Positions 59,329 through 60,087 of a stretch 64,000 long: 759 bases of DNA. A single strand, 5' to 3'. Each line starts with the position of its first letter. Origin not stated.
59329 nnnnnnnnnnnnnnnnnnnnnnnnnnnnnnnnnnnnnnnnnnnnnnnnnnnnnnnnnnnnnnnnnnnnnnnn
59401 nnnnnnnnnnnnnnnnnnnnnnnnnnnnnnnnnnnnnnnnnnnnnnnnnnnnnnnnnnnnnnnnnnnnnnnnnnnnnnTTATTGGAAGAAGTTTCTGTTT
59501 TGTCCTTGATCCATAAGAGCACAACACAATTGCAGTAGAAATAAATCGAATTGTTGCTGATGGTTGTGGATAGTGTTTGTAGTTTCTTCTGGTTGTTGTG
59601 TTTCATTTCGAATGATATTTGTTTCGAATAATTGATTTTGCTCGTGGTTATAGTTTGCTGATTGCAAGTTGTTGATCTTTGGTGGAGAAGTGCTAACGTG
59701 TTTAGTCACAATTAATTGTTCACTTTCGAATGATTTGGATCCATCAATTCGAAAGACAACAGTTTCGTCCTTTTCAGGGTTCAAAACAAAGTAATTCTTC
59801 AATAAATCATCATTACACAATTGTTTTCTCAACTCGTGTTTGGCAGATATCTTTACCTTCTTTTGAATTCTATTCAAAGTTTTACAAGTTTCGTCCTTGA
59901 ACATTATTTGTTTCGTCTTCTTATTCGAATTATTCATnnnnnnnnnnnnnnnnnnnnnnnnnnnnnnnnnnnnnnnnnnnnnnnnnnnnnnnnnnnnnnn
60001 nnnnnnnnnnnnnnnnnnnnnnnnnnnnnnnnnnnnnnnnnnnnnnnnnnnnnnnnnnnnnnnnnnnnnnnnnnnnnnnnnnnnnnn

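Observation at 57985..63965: Tandem array of an unrecognised small-protein gene family with conserved termini and a hypervariable core, abutting an assembly gap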

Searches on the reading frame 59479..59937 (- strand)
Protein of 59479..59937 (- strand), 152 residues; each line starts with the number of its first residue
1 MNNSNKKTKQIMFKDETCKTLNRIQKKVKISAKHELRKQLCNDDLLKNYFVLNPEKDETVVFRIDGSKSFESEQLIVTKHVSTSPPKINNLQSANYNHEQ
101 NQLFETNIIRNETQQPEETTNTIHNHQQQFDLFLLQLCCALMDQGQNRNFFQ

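Call 7: search_protein_families(library=pfam, proteins=[window:59479-59937:-], max_evalue=1)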
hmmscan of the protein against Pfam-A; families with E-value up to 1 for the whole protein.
window:59479-59937:- (152 aa): 2 families
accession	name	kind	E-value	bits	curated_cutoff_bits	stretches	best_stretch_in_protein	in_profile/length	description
PF05578.19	Peptidase_S31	-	0.073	12.9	27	1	39-71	112-145/234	Pestivirus NS3 polyprotein peptidase S31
PF24484.1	ADAMTSL1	-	0.12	12.6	27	1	107-120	10-23/40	ADAMTSL1 domain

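Call 8: find_homologous_proteins(query=window:59479-59937:-, max_evalue=0.01)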
Query window:59479-59937:- (152 aa): 4 proteins with E <= 0.01 among 7 candidates.
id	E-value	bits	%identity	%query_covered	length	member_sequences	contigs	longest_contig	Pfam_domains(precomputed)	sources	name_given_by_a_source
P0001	1.9e-93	328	100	100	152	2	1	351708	-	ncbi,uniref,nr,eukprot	ncbi:predicted protein [Naegleria gruberi]|uniref:Predicted protein n=1 Tax=Naegleria gruberi TaxID=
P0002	5.1e-46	174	67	93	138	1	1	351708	-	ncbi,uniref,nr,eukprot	ncbi:predicted protein [Naegleria gruberi]|uniref:Predicted protein n=1 Tax=Naegleria gruberi TaxID=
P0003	4.2e-43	165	64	100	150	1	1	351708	-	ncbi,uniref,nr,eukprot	ncbi:predicted protein [Naegleria gruberi]|uniref:Predicted protein n=1 Tax=Naegleria gruberi TaxID=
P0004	1.8e-41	160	64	100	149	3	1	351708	-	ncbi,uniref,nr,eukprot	ncbi:predicted protein [Naegleria gruberi]|uniref:Predicted protein n=1 Tax=Naegleria gruberi TaxID=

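Call 10: find_encoding_contigs(protein=P0003, flank=10000, max_places=4)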
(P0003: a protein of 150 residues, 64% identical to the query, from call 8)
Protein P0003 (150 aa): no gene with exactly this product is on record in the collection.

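Call 11: find_encoding_contigs(protein=P0004, flank=10000, max_places=4)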
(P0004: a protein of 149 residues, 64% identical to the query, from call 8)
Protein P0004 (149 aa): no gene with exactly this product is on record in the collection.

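Call 12: find_related_loci(query=P0003, collection=metagenome_contigs, flank=10000)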
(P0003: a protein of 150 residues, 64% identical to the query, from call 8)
Query P0003 (150 aa) in metagenome_contigs; peptide patterns used: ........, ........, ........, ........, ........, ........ (x = any residue, [..] = any of these).
111 stretches matched a pattern, but none encodes a relative of the query by tblastn (E <= 1e-3).

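Call 24: predict_structure(alignment_id=A2)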
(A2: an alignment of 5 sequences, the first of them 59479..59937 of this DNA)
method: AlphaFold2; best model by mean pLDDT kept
length: 152 residues; sequences in the alignment: 5
mean_pLDDT: 51.3   pTM: 0.23
mean pLDDT of the five models: 51.3, 50.2, 44.9, 44.4, 41.6
residues with pLDDT >= 90: 0; 70-90: 9; 50-70: 76; < 50: 67
segments of 3 or more residues with pLDDT < 50: 1-3, 67-118, 144-152
pLDDT, mean of each block of 10 residues (from residue 1): 51 62 61 63 61 63 52 39 35 32 32 40 60 71 49 34
secondary structure, 60 per line:
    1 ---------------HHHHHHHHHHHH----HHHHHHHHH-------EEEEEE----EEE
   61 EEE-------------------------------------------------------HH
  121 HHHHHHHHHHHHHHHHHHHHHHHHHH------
elements in order: H16-27 H32-40 E48-53 E58-63 H119-146

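Call 25: search_protein_representatives(alignment_id=A2)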
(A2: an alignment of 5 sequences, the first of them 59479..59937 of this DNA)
Query: 5 sequences, 148 profile positions. Proteins with E-value up to 0.001 (for the whole library): 9; up to 1e-10: 3; up to 1e-30: 1. The best 9 are listed.
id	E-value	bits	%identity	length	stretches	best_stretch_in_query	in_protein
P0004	5.1e-77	273.2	-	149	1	1-148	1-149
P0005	1.3e-23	99.9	-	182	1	1-121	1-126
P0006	7.6e-19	84.4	-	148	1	4-141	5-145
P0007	1.2e-09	54.5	-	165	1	2-102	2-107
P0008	1.0e-06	45.0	-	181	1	8-99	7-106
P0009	4.1e-05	39.9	-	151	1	1-114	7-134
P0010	9.5e-05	38.7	-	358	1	7-71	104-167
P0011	2.7e-04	37.2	-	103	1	4-59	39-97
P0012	9.4e-04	35.4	-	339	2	8-102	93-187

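Call 27: list_cluster_members(proteins=[P0005, P0006, P0007, P0008, P0009, P0010, P0011, P0012, P0003])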
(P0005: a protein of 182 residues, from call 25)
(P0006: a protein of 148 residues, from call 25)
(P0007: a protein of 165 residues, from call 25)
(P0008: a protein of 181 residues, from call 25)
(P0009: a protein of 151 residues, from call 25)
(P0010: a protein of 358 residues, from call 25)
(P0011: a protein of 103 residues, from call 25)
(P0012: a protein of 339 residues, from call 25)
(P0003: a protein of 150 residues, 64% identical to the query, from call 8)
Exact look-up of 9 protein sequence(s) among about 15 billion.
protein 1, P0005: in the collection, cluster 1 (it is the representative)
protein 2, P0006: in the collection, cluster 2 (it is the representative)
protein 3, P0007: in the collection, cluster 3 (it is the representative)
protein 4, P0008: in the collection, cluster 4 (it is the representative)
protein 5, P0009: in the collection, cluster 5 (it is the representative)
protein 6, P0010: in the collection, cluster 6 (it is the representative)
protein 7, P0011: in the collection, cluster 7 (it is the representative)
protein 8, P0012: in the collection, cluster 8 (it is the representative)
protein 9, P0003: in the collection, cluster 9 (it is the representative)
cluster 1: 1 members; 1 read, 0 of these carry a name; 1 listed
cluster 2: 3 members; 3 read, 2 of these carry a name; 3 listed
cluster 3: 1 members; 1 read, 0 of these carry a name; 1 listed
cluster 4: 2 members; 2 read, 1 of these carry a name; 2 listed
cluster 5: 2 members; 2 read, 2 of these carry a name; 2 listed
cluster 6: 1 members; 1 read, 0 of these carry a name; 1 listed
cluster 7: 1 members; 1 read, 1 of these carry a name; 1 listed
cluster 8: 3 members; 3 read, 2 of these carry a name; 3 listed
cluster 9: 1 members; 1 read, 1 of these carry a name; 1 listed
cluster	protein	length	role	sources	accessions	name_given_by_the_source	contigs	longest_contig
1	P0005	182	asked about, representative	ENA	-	-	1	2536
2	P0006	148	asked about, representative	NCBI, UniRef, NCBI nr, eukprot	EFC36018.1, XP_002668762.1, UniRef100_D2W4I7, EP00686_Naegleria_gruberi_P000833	predicted protein [Naegleria gruberi] | Predicted protein n=1 Tax=Naegleria gruberi TaxID=5762 RepID=D2W4I7_NAEGR | uncharacterized protein NAEGRDRAFT_76322 [Naegleria gruberi]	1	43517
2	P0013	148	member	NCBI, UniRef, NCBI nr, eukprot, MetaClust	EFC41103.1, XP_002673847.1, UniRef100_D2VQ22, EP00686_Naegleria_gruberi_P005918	predicted protein [Naegleria gruberi] | Predicted protein n=1 Tax=Naegleria gruberi TaxID=5762 RepID=D2VQ22_NAEGR | uncharacterized protein NAEGRDRAFT_71135 [Naegleria gruberi]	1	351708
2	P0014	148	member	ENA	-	-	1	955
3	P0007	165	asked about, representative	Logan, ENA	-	-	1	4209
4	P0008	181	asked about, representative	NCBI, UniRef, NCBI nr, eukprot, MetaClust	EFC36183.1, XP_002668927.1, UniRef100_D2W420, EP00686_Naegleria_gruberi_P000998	predicted protein [Naegleria gruberi] | Predicted protein n=1 Tax=Naegleria gruberi TaxID=5762 RepID=D2W420_NAEGR | uncharacterized protein NAEGRDRAFT_76150 [Naegleria gruberi]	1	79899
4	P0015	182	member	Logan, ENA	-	-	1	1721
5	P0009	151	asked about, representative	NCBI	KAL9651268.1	hypothetical protein ABK040_006269 [Willaertia magna]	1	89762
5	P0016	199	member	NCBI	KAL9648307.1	hypothetical protein ABK040_012534 [Willaertia magna]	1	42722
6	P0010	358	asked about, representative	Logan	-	-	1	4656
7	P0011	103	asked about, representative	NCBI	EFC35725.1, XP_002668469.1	predicted protein, partial [Naegleria gruberi]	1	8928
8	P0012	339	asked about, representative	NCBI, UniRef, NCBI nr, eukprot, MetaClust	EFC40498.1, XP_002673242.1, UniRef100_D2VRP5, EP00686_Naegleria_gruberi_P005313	predicted protein [Naegleria gruberi] | Predicted protein n=1 Tax=Naegleria gruberi TaxID=5762 RepID=D2VRP5_NAEGR | uncharacterized protein NAEGRDRAFT_71658 [Naegleria gruberi]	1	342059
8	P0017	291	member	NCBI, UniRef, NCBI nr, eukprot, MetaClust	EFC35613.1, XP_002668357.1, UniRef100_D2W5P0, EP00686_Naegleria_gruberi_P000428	predicted protein [Naegleria gruberi] | Predicted protein n=1 Tax=Naegleria gruberi TaxID=5762 RepID=D2W5P0_NAEGR | uncharacterized protein NAEGRDRAFT_76731 [Naegleria gruberi]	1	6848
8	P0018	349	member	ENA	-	-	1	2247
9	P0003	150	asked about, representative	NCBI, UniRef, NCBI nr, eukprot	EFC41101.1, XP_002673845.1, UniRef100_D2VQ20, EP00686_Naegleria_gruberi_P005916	predicted protein [Naegleria gruberi] | Predicted protein n=1 Tax=Naegleria gruberi TaxID=5762 RepID=D2VQ20_NAEGR | uncharacterized protein NAEGRDRAFT_71133 [Naegleria gruberi]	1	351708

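Call 32: find_encoding_contigs(protein=P0005, flank=5000, max_places=4)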
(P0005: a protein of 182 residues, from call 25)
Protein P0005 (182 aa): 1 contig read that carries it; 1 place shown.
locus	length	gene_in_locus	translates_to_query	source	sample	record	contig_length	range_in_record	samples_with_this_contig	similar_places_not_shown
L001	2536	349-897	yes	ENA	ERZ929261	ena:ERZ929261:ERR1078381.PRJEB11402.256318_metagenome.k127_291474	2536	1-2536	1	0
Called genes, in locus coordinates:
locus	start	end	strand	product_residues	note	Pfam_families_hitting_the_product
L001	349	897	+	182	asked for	-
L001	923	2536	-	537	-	?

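Call 37: list_cluster_members(proteins=[P0001, P0002, P0004, P0019, P0020, P0021])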
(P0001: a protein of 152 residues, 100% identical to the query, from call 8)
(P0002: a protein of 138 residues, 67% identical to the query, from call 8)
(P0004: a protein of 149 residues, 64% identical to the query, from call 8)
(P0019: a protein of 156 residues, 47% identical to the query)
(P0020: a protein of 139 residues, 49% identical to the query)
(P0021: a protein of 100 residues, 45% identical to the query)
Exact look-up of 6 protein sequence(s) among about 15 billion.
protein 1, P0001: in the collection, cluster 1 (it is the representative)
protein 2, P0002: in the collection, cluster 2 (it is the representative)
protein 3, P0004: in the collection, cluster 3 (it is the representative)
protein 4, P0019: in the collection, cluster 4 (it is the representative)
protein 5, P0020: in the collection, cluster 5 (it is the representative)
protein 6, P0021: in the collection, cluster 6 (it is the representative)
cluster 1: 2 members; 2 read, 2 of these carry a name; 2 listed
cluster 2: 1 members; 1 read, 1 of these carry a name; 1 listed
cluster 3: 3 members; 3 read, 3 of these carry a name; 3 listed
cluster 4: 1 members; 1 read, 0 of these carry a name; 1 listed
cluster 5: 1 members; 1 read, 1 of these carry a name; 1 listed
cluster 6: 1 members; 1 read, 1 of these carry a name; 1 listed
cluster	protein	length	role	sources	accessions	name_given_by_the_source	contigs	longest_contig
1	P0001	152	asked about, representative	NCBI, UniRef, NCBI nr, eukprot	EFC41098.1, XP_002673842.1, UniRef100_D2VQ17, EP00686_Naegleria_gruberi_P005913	predicted protein [Naegleria gruberi] | Predicted protein n=1 Tax=Naegleria gruberi TaxID=5762 RepID=D2VQ17_NAEGR | uncharacterized protein NAEGRDRAFT_71130 [Naegleria gruberi]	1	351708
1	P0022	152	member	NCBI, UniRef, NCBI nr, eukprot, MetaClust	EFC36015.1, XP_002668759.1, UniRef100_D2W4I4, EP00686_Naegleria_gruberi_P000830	predicted protein [Naegleria gruberi] | Predicted protein n=1 Tax=Naegleria gruberi TaxID=5762 RepID=D2W4I4_NAEGR | uncharacterized protein NAEGRDRAFT_76319 [Naegleria gruberi]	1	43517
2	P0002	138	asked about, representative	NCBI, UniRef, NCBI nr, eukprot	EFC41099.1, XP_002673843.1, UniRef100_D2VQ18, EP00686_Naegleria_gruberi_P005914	predicted protein [Naegleria gruberi] | Predicted protein n=1 Tax=Naegleria gruberi TaxID=5762 RepID=D2VQ18_NAEGR | uncharacterized protein NAEGRDRAFT_71131 [Naegleria gruberi]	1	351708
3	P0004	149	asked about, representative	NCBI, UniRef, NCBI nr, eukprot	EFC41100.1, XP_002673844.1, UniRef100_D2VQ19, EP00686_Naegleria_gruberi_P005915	predicted protein [Naegleria gruberi] | Predicted protein n=1 Tax=Naegleria gruberi TaxID=5762 RepID=D2VQ19_NAEGR | uncharacterized protein NAEGRDRAFT_71132 [Naegleria gruberi]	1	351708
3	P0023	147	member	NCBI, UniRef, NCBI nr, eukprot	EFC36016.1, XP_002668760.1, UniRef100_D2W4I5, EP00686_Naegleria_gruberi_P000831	predicted protein [Naegleria gruberi] | Predicted protein n=1 Tax=Naegleria gruberi TaxID=5762 RepID=D2W4I5_NAEGR | uncharacterized protein NAEGRDRAFT_76320 [Naegleria gruberi]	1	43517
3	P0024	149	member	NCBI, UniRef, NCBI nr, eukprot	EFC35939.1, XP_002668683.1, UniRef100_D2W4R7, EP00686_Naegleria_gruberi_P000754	predicted protein [Naegleria gruberi] | Predicted protein n=1 Tax=Naegleria gruberi TaxID=5762 RepID=D2W4R7_NAEGR | uncharacterized protein NAEGRDRAFT_76403 [Naegleria gruberi]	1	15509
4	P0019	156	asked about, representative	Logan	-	-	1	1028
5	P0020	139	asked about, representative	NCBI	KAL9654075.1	hypothetical protein ABK040_011619 [Willaertia magna]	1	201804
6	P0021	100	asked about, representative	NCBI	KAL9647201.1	hypothetical protein ABK040_004915 [Willaertia magna]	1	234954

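Call 44: search_protein_families(library=pfam, alignment_id=A4, max_evalue=0.1)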
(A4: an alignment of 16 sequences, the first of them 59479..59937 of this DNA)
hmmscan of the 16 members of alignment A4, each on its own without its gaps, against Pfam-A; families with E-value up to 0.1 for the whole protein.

A. member 1, window:59479-59937:- (152 aa): 1 family
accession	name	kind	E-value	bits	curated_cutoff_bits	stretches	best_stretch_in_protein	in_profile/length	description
PF05578.19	Peptidase_S31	-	0.073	12.9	27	1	39-71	112-145/234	Pestivirus NS3 polyprotein peptidase S31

B. families by the number of members that match (of 16 scanned): 5 families
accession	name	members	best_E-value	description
PF05578.19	Peptidase_S31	2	0.07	Pestivirus NS3 polyprotein peptidase S31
PF11658.13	CBP_BcsG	1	0.018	Cellulose biosynthesis protein BcsG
PF24307.1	DUF7486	1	0.025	Family of unknown function (DUF7486)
PF09210.16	BE_C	1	0.03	1,4-alpha-glucan branching enzyme, C-terminal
PF22895.2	DUF7024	1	0.097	Domain of unknown function (DUF7024)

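Call 46: find_encoding_contigs(protein=P0007, flank=5000, max_places=3)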
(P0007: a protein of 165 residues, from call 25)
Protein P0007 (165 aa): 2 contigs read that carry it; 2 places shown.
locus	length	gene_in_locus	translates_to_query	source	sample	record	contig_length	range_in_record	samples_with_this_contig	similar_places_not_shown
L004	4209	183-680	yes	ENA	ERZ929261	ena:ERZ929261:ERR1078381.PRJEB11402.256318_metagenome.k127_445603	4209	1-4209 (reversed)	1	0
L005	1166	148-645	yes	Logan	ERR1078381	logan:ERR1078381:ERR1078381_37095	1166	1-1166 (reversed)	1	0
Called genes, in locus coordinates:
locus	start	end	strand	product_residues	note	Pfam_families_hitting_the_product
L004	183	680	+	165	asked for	-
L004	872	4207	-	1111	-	?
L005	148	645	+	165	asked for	-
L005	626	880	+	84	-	-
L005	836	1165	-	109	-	?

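Call 48: predict_structure(alignment_id=A4)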
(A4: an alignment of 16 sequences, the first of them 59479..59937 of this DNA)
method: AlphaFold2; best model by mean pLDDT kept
length: 152 residues; sequences in the alignment: 16
mean_pLDDT: 58.6   pTM: 0.21
mean pLDDT of the five models: 58.6, 55.7, 55.1, 54.9, 54.7
residues with pLDDT >= 90: 2; 70-90: 47; 50-70: 51; < 50: 52
segments of 3 or more residues with pLDDT < 50: 1-3, 69-75, 83-118, 148-152
pLDDT, mean of each block of 10 residues (from residue 1): 56 75 66 60 70 82 63 51 42 32 29 41 70 87 59 37
secondary structure, 60 per line:
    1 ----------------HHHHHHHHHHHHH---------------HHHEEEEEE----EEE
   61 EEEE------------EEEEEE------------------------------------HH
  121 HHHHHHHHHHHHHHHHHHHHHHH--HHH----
elements in order: H17-29 E48-53 E58-64 E77-82 H119-143
